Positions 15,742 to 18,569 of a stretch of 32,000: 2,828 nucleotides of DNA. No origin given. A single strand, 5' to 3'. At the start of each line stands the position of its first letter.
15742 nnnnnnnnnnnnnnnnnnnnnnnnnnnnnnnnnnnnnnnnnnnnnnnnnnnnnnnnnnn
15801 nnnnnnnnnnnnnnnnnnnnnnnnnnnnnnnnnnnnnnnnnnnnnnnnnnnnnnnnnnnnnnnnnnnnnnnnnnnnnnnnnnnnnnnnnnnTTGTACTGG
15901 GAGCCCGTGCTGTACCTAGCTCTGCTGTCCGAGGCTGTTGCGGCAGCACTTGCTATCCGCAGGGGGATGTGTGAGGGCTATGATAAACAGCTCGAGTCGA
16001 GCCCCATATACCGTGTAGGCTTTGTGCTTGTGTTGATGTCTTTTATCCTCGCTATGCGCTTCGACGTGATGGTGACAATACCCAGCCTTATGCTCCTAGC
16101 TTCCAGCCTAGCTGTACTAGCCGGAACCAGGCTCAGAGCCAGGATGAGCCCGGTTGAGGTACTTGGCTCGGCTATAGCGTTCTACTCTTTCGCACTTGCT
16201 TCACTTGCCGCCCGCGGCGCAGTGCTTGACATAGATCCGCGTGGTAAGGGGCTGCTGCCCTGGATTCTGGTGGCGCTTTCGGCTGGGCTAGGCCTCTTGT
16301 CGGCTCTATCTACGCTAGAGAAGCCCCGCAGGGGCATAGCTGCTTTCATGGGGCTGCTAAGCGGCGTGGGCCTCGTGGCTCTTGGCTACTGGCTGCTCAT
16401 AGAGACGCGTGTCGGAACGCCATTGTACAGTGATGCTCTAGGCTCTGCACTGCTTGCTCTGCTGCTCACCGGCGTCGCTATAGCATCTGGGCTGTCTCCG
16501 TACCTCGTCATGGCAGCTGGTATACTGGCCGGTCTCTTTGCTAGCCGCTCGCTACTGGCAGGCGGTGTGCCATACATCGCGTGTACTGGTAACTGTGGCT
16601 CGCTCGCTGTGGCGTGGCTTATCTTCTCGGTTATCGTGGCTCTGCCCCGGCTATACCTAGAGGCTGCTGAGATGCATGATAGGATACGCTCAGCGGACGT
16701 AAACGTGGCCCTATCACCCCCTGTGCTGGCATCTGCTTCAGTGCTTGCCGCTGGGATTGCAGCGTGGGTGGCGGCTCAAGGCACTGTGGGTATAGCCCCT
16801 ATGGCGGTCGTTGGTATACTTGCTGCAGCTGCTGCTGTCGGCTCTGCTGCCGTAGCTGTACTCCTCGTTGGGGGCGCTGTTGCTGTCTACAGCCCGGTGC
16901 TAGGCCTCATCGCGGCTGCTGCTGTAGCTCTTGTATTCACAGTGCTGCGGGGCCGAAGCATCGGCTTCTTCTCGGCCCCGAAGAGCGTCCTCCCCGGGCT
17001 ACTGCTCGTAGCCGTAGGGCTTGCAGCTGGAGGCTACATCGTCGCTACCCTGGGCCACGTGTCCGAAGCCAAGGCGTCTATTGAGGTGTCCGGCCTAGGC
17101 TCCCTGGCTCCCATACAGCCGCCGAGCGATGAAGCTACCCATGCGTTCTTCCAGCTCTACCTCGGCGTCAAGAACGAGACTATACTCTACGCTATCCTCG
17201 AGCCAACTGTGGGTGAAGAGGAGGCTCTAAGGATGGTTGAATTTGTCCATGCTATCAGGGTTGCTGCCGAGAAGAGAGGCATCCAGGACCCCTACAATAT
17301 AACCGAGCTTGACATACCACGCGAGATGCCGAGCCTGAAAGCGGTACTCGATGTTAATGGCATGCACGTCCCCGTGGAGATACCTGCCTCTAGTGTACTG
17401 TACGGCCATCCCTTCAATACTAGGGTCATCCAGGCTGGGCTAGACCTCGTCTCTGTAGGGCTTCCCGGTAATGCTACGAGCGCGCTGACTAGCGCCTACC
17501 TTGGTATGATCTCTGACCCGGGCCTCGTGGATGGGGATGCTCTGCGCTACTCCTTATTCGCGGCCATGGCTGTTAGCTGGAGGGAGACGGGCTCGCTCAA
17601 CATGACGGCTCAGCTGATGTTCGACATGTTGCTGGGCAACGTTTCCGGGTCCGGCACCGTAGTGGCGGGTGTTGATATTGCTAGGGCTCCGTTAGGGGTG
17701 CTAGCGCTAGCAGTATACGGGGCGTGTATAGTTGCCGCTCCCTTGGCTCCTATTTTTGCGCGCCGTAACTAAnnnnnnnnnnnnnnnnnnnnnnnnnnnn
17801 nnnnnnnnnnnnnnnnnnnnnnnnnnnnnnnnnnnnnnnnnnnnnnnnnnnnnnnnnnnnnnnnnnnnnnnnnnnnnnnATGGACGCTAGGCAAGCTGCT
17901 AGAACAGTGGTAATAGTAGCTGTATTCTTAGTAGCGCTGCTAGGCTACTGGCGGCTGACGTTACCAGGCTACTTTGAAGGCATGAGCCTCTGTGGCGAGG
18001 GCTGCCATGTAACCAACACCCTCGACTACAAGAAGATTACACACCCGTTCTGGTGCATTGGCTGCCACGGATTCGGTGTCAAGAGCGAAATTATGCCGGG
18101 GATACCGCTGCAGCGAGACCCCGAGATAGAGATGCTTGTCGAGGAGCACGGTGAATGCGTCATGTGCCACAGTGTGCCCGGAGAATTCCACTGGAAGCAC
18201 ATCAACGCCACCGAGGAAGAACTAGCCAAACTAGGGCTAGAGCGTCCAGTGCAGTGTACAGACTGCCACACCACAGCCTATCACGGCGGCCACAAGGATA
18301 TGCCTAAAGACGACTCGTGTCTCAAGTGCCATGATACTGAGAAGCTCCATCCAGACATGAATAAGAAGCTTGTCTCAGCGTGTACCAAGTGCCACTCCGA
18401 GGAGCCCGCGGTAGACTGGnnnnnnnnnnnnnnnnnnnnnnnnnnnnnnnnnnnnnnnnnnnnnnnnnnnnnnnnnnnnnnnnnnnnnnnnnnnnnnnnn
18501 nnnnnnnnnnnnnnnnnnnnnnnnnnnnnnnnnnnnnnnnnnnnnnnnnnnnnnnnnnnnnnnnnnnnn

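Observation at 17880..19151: Extremely heme-dense anchored cytochrome (13 CxxCH + CX3CH in 423 aa) with a NapC/NrfH-like N-terminal layout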

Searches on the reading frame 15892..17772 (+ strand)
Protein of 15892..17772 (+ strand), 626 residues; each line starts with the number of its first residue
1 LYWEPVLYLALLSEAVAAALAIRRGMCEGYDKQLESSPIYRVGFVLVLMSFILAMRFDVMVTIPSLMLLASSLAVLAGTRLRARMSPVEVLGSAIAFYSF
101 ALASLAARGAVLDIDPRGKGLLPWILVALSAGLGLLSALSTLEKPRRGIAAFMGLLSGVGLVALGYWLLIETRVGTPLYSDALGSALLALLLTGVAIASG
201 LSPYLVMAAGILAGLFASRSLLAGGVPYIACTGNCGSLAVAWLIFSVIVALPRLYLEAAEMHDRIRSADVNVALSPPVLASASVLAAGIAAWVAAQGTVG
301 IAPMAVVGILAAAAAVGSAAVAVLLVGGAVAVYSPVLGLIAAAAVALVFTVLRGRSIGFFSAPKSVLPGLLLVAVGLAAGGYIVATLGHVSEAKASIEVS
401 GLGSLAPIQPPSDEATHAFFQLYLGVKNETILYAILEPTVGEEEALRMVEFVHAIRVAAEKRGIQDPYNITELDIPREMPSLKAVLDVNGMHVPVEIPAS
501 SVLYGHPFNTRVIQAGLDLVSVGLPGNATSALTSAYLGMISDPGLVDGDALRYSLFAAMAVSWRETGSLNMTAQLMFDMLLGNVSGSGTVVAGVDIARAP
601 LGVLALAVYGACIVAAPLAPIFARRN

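Call 5: search_protein_families(library=pfam, proteins=[window:15892-17772:+], max_evalue=0.01)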
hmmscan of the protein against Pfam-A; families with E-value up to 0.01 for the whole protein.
window:15892-17772:+ (626 aa): 0 families

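Call 6: search_protein_families(library=ncbifam, proteins=[window:15892-17772:+], max_evalue=0.01)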
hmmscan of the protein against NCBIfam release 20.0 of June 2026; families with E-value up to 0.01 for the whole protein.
window:15892-17772:+ (626 aa): 0 families

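Call 70: search_solved_structures(query=A3, max_evalue=1)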
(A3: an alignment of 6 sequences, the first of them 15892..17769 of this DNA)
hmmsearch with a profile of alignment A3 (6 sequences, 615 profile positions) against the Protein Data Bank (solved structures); distinct sequences matched with E-value up to 1: 1.
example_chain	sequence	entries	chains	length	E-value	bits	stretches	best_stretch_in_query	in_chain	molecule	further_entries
2wam_A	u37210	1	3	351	0.71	11.5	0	287-355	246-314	CONSERVED HYPOTHETICAL ALANINE AND LEUCINE RICH PROTEIN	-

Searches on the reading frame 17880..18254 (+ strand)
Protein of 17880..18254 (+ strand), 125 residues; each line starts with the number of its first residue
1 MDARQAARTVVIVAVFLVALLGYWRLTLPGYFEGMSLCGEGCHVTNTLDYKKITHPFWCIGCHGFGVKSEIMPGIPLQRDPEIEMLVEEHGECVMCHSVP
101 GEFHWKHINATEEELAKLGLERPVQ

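Call 62: search_solved_structures(query=A5, max_evalue=10, show_alignments=3)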
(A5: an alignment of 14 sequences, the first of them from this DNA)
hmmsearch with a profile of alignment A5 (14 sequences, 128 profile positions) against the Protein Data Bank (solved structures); distinct sequences matched with E-value up to 10: 3.
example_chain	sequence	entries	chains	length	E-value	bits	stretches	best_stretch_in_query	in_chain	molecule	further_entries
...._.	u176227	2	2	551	0.056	16.6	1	6-65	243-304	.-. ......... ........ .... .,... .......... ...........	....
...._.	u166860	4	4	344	0.091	16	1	6-65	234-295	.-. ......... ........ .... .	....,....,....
6qzh_A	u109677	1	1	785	0.12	15.6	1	6-65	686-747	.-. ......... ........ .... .,Sialidase A,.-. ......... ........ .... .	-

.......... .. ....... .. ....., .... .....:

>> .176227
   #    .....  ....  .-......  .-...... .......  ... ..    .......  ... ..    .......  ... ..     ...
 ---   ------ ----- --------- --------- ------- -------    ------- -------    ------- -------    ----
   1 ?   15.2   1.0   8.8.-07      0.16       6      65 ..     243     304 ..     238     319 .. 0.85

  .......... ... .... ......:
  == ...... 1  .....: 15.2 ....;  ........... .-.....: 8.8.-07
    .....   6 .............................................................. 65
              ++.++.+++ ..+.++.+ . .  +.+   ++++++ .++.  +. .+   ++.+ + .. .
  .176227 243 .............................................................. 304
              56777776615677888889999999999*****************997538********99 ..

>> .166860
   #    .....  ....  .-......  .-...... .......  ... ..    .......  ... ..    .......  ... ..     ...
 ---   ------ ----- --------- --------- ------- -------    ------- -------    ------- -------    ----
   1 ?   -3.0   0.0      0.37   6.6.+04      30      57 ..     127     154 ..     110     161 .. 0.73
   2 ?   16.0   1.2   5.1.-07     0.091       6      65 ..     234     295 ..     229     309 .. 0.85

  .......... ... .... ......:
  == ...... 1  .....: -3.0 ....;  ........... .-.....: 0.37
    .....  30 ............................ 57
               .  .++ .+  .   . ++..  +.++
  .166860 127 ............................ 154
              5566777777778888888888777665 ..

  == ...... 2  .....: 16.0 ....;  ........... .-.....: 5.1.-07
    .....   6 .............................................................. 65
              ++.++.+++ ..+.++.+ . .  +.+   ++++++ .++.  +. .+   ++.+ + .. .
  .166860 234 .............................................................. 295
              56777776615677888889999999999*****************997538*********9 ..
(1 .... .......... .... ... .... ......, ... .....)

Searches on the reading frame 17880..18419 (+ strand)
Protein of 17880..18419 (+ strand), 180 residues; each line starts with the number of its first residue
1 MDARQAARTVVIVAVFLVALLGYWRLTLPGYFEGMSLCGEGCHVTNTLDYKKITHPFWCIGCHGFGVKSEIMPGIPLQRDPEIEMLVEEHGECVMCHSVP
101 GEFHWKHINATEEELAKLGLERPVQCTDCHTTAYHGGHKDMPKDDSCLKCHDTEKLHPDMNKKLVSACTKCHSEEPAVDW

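Call 40: search_protein_families(library=pfam, proteins=[window:17880-18419:+], max_evalue=10)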
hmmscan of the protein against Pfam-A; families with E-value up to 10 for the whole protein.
window:17880-18419:+ (180 aa): 4 families
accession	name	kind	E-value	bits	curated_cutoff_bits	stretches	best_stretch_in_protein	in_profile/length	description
PF14522.11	Cytochrome_C7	-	4e-05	23.8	24.8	2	122-173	12-67/67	Cytochrome c7 and related cytochrome c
PF14537.11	Cytochrom_c3_2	-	6.7e-05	23.7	25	3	123-174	6-66/79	Cytochrome c3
PF09723.15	Zn_ribbon_8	-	0.51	10.8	34.4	1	147-174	8-35/41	Zinc ribbon domain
PF09699.15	Paired_CXXCH_1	-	1.6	8.9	20.6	3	143-175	5-39/41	Doubled CXXCH motif (Paired_CXXCH_1)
